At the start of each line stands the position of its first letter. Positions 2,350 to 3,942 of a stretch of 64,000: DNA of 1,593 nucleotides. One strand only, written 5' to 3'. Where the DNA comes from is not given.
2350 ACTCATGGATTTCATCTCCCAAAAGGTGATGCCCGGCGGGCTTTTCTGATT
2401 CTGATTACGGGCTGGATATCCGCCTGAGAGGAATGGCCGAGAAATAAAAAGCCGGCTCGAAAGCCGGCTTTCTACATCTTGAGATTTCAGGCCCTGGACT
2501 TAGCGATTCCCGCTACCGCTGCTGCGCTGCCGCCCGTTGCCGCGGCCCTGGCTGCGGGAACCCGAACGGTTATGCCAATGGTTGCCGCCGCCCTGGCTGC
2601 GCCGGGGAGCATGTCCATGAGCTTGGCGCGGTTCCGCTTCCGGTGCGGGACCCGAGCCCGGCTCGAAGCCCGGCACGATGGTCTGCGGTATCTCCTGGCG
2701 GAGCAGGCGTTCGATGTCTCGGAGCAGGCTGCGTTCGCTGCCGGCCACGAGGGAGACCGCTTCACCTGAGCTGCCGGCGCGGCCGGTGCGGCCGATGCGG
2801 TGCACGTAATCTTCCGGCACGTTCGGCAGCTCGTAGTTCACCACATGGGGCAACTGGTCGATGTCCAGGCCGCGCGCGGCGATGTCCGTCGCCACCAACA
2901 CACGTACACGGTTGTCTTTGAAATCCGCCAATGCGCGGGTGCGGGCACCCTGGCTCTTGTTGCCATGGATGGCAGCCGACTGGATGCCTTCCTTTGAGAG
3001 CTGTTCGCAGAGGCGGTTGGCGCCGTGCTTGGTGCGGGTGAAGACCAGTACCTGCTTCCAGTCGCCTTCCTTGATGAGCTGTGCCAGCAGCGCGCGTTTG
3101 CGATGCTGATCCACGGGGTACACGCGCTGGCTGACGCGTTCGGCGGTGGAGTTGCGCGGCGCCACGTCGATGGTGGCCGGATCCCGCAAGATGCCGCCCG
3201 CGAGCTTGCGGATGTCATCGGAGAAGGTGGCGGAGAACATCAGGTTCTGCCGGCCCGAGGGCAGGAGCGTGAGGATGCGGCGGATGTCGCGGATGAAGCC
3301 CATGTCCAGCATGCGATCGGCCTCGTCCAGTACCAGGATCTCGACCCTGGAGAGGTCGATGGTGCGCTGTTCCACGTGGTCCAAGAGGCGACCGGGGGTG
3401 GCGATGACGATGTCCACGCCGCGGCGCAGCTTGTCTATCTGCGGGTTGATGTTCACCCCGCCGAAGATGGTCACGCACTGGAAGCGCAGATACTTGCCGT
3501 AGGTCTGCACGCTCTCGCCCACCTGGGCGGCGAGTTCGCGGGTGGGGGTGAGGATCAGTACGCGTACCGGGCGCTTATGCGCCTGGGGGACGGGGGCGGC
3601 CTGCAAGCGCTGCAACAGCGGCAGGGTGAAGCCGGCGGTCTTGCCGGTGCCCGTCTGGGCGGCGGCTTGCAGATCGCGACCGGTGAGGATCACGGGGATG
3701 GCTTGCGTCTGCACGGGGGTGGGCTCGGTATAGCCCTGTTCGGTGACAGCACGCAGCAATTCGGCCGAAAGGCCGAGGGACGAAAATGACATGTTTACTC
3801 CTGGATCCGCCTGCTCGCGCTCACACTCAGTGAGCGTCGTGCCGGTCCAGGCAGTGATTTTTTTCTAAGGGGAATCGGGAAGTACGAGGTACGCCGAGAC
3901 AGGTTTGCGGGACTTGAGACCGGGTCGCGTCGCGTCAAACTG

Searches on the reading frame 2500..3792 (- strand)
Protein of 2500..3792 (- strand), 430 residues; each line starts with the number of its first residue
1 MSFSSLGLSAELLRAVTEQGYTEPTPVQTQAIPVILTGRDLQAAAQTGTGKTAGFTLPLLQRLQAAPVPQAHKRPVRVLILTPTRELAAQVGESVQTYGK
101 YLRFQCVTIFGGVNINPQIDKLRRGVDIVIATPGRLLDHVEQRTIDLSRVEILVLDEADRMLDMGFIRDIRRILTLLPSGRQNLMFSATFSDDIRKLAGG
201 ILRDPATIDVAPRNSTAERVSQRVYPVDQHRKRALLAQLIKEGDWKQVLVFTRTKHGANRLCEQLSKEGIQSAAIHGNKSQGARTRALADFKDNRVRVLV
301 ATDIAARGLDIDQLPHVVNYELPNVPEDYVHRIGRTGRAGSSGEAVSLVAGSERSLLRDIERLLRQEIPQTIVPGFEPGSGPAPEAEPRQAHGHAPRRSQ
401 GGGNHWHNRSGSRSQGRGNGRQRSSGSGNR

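Call 79: search_protein_families(library=pfam, proteins=[window:2500-3792:-], max_evalue=0.00001)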
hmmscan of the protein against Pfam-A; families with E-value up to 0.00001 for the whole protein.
window:2500-3792:- (430 aa): 3 families
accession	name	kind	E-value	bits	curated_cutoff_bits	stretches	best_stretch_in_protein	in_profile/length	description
PF00270.35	DEAD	-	1e-49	168.9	26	1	25-196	1-166/167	DEAD/DEAH box helicase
PF00271.37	Helicase_C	-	1.8e-31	109.1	23.5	1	232-340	2-110/110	Helicase conserved C-terminal domain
PF04851.21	ResIII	-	1.2e-06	28.9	22.5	1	24-191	4-163/164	Type III restriction enzyme, res subunit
